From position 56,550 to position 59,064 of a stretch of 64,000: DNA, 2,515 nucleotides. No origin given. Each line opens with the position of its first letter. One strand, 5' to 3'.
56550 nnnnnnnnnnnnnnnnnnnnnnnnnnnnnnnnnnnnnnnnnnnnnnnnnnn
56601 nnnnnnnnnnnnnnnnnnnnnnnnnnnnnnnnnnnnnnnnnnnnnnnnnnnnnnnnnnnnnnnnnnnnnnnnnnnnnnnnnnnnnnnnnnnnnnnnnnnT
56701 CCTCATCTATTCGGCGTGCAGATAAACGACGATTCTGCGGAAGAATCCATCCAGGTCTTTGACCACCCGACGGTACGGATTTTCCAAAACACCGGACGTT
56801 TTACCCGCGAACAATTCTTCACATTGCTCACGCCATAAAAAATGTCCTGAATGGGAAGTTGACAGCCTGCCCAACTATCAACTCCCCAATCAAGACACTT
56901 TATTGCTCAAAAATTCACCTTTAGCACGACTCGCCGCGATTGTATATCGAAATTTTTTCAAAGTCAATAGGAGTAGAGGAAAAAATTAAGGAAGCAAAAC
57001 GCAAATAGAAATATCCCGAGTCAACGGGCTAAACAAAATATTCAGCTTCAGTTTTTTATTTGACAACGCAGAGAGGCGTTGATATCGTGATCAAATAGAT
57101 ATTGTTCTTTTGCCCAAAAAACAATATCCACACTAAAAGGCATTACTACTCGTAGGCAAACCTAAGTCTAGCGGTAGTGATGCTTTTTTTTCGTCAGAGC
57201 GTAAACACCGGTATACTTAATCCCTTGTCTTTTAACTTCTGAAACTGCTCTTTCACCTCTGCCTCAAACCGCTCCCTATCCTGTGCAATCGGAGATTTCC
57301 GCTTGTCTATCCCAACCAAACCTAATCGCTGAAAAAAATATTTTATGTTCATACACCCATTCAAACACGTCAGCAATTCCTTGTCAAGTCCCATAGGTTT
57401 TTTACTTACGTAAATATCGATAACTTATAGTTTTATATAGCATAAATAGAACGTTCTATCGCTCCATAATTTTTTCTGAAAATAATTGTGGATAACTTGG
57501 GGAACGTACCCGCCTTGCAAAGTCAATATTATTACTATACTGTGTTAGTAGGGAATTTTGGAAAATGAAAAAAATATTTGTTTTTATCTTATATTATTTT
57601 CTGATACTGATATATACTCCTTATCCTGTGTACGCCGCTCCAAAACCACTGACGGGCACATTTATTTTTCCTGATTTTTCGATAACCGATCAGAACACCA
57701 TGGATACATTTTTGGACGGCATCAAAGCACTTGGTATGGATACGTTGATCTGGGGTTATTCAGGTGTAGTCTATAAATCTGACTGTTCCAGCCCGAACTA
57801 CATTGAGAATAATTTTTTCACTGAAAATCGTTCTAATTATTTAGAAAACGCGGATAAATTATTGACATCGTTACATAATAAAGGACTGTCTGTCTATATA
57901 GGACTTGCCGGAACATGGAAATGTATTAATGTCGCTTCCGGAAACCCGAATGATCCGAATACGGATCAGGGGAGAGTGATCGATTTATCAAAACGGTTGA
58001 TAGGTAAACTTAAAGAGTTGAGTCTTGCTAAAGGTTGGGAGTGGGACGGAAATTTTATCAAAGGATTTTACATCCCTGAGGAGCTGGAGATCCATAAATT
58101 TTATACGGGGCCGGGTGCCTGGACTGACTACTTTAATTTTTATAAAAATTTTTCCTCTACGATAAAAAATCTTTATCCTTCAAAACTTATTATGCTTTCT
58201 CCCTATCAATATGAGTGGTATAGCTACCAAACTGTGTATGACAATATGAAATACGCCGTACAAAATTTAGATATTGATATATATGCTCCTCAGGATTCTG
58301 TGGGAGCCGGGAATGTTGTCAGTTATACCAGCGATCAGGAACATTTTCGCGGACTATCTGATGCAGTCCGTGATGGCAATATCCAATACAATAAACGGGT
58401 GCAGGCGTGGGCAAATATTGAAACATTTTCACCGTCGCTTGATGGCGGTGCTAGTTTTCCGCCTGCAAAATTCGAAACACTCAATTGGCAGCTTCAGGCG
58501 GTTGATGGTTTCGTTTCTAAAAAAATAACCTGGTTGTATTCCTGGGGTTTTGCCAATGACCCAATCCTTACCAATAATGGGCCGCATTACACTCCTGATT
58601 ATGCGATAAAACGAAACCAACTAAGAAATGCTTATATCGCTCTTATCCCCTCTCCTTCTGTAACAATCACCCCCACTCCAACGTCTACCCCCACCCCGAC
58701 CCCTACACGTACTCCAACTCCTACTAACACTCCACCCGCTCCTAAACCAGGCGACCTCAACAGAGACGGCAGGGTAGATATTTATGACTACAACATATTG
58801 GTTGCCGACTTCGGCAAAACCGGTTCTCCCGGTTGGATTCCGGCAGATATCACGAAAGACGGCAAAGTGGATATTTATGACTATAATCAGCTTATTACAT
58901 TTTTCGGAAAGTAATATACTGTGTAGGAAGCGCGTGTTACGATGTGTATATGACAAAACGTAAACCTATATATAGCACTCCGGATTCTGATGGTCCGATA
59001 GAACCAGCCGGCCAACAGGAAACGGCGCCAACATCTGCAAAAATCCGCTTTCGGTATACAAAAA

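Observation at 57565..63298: Dockerin protein flanked by two cohesin-like membrane-anchored proteins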

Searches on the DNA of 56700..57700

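Call 84: search_rna_families(source=window, start=56700, end=57700, threshold=evalue, max_evalue=1)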
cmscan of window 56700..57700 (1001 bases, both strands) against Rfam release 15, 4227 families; matches with E-value up to 1: 1.
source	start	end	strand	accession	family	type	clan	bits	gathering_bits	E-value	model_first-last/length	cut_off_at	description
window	56928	57010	+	RF01705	Flavo-1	Gene; sRNA;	-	20.4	42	0.18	1-76/76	no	Flavo-1 RNA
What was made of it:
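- Tried and rejected: Rfam found nothing in the 727-bp gap upstream of P1 (call 84).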

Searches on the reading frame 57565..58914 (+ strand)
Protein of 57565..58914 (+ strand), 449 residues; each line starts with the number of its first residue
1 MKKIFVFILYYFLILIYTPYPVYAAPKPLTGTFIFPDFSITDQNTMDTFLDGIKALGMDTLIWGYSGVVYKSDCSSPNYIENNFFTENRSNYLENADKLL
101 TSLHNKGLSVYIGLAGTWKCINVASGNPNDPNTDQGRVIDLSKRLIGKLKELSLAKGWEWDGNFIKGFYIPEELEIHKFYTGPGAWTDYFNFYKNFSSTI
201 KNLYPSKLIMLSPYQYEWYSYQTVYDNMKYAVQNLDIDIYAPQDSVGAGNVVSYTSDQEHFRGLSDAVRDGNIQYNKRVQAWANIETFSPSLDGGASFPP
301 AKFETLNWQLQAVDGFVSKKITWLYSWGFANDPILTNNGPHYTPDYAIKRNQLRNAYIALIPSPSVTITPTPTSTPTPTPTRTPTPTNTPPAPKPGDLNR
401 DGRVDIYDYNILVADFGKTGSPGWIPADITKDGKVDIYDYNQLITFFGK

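Call 3: search_protein_families(library=pfam, proteins=[window:57565-58914:+], max_evalue=1)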
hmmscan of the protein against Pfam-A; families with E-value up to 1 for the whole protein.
window:57565-58914:+ (449 aa): 3 families
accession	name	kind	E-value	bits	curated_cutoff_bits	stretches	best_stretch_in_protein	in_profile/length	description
PF14488.12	DUF4434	-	1.5e-22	80.9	30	1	30-326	2-273/283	Domain of unknown function (DUF4434)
PF00404.24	Dockerin_1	-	4.3e-07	30.5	22.9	1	395-445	1-54/57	Dockerin type I domain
PF13517.12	FG-GAP_3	-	6.7e-05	23.9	26.9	1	379-407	32-60/61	FG-GAP-like repeat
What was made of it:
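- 57565..58914 (+): P1: secreted DUF4434-dockerin protein (449 aa), the cargo enzyme. Pfam DUF4434 at 80.9 bits and Dockerin_1 at 30.5 bits, both above gathering scores (call 3).
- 57652..58542 (+): P1 DUF4434 glycoside-hydrolase-like (beta/alpha)8-type domain. Pfam aa 30-326 (call 3).
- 58753..58911 (+): P1 dockerin: two near-identical Ca-loop + helix repeats (loops start at 58753 and 58846). Pfam Dockerin_1, aa 395-445 (call 3).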

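Call 4: search_protein_families(library=ncbifam, proteins=[window:57565-58914:+], max_evalue=1)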
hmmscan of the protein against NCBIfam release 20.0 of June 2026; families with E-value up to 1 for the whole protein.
window:57565-58914:+ (449 aa): 2 families
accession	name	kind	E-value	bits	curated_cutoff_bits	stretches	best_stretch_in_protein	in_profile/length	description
NF041540.1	dockerin_GC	domain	0.051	14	29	1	398-447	12-63/67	GC-type dockerin domain-anchored protein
NF004173.0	PRK05641.1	equivalog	0.31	11.6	199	1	356-398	53-95/153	putative acetyl-CoA carboxylase biotin carboxyl carrier protein subunit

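Call 23: search_solved_structures(query=window:57565-58914:+, max_evalue=1)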
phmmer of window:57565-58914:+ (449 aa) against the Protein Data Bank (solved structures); distinct sequences matched with E-value up to 1: 6.
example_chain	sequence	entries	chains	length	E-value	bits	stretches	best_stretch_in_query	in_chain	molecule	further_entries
2y3n_B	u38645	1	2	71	0.00075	21.6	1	395-449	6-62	CELLULOSOMAL FAMILY-48 PROCESSIVE GLYCOSIDE HYDROLASE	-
2grv_A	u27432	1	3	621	0.057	15.3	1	359-398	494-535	LpqW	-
3iab_A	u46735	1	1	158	0.34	12.8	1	224-294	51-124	Ribonucleases P/MRP protein subunit POP6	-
6agb_F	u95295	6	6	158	0.34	12.8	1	224-294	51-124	Ribonucleases P/MRP protein subunit POP6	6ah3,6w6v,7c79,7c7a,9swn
5bmq_A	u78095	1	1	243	0.39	12.6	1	369-415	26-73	ErfK/YbiS/YcfS/YnhG family protein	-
2jnk_A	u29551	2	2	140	0.49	12.2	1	395-440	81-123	Hyalurononglucosaminidase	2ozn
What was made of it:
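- On Dockerin type I (Pfam PF00404), P1: 30.5 bits against 22.9, aa 395-445 (call 3). phmmer hit to the solved dockerin 2y3n_B at E 7.5e-4 (call 23).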

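Call 31: list_cluster_members(proteins=[P0121, window:57565-58914:+, window:58944-60044:+])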
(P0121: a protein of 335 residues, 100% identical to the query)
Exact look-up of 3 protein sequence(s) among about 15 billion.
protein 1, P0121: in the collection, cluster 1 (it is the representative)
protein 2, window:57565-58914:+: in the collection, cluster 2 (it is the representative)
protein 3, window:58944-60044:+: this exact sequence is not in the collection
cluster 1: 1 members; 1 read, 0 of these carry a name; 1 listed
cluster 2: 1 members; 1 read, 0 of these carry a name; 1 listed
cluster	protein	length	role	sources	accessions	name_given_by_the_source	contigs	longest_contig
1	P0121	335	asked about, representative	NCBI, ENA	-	-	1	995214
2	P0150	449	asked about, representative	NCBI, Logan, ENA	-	-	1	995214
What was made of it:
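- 57565..58914 (+): The exact protein is present in public data on a 995,214-bp contig (call 31).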

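Call 32: find_encoding_contigs(protein=window:57565-58914:+, flank=10000, max_places=3)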
Protein window:57565-58914:+ (449 aa): 1 contig read that carries it; 1 place shown.
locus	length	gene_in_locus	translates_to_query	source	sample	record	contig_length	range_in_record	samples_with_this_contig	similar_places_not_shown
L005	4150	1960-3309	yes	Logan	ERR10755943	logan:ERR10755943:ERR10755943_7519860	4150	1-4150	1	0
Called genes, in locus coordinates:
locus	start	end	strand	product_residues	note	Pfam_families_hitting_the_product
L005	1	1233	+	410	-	?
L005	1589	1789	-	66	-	-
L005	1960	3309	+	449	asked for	PF14488:DUF4434, PF00404:Dockerin_1 (weak)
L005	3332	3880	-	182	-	-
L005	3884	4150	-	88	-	?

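Call 76: search_protein_families(library=pfam, alignment_id=A8, max_evalue=0.001)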
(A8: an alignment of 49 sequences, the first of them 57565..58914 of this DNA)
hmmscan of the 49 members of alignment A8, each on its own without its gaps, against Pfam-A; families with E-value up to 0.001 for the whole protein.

A. member 1, window:57565-58914:+ (449 aa): 3 families
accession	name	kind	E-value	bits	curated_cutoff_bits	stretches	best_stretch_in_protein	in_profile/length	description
PF14488.12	DUF4434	-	1.5e-22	80.9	30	1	30-326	2-273/283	Domain of unknown function (DUF4434)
PF00404.24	Dockerin_1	-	4.3e-07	30.5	22.9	1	395-445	1-54/57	Dockerin type I domain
PF13517.12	FG-GAP_3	-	6.7e-05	23.9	26.9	0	379-407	32-60/61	FG-GAP-like repeat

B. families by the number of members that match (of 49 scanned): 6 families
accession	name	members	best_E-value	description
PF14488.12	DUF4434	48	1.1e-31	Domain of unknown function (DUF4434)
PF00404.24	Dockerin_1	15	2.4e-10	Dockerin type I domain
PF00395.25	SLH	4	2e-23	S-layer homology domain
PF13517.12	FG-GAP_3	3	2.2e-05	FG-GAP-like repeat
PF19077.6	Big_13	1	2.8e-08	Bacterial Ig-like domain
PF00090.25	TSP_1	1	0.00016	Thrombospondin type 1 domain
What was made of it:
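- On DUF4434 (Pfam PF14488), P1: 48 of 49 relatives also match (call 76).
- These are alternative surface tethers (call 76).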

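Call 77: search_solved_structures(query=A8, max_evalue=1)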
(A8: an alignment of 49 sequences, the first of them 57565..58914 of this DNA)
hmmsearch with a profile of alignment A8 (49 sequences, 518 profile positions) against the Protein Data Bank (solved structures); distinct sequences matched with E-value up to 1: 35.
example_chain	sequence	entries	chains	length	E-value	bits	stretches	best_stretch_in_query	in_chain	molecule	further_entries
4h41_A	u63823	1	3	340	8.2e-16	61.1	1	38-339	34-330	putative alpha-L-fucosidase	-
2yik_A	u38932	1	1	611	1.4e-06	30.6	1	445-510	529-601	ENDOGLUCANASE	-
2y3n_B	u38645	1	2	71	1.8e-05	27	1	463-516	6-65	CELLULOSOMAL FAMILY-48 PROCESSIVE GLYCOSIDE HYDROLASE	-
8x39_A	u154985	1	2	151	0.00043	22.4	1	462-508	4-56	Serine protease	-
8x3a_A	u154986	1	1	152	0.00043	22.4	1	462-508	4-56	Serine protease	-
3ul4_B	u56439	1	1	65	0.0047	19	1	462-508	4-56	Cellulosome enzyme, dockerin type I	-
5lxv_B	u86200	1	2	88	0.0056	18.8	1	452-507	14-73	Carbohydrate-binding protein WP_009985128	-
8zvk_A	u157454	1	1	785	0.0062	18.6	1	421-509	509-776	AaBgIC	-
4fl4_A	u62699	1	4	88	0.0066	18.5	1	463-511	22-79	Glycoside hydrolase family 9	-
2jnk_A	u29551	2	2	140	0.0067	18.5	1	462-506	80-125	Hyalurononglucosaminidase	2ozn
2b59_B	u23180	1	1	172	0.015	17.4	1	437-514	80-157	Cellulosomal scaffolding protein A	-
5k39_B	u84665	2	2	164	0.018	17.1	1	404-513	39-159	Dockerin module from a protein of unknown function | Ig domain protein group 2 domain protein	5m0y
6kg9_A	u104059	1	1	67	0.019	17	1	461-513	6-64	And cellulose-binding endoglucanase family 9 CelL ortholog dockerin domain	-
1daq_A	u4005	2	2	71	0.045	15.8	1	463-513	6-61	ENDOGLUCANASE SS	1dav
2mte_A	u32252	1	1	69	0.048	15.7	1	463-513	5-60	Cellulose 1,4-beta-cellobiosidase (reducing end) CelS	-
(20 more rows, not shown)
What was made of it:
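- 57652..58542 (+): A family profile matches PDB 4h41 'putative alpha-L-fucosidase' at E 8.2e-16 (call 77).
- Closest known: DUF4434. Same: Its family profile matches 4h41 over the whole domain (E 8.2e-16) (calls 3, 77).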

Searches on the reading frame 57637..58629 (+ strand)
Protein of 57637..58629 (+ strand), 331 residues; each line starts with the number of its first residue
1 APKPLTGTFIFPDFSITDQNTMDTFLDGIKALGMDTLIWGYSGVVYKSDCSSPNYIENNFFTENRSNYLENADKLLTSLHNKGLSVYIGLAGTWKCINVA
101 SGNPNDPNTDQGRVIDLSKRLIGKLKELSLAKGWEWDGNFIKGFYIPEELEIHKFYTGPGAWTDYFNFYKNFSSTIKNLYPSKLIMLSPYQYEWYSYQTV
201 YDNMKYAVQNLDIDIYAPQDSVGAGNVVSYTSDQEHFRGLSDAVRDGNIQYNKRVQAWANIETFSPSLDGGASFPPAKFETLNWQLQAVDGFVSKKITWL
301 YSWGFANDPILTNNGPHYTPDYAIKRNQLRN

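Call 74: search_protein_representatives(protein=window:57637-58629:+)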
Query: 331 residues. Proteins with E-value up to 0.001 (for the whole library): 83; up to 1e-10: 59; up to 1e-30: 31. The best 83 are listed.
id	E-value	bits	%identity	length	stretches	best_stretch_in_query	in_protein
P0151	1.4e-154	531.0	69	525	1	3-330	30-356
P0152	5.5e-108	377.7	56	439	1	2-330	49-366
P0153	1.6e-105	369.6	57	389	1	3-330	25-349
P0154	4.7e-96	338.5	52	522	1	2-328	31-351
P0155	1.2e-82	294.3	51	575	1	2-330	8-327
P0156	6.7e-81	288.6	47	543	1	3-331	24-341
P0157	1.6e-62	228.2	41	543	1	2-309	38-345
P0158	7.8e-53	196.3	39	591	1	2-307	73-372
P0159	9.3e-53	196.1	38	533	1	2-331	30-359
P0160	5.2e-51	190.3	37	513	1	3-330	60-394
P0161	1.3e-46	175.8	37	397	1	3-331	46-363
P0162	2.9e-44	168.1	37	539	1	2-330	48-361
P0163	4.8e-43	164.1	35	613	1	3-329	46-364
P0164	8.2e-42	160.1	32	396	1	4-331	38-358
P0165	3.5e-39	151.4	42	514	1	2-308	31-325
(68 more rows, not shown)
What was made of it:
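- Closest known: DUF4434. Different: P1's subfamily is small: 83 clusters in 1.84 billion representatives (call 74).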
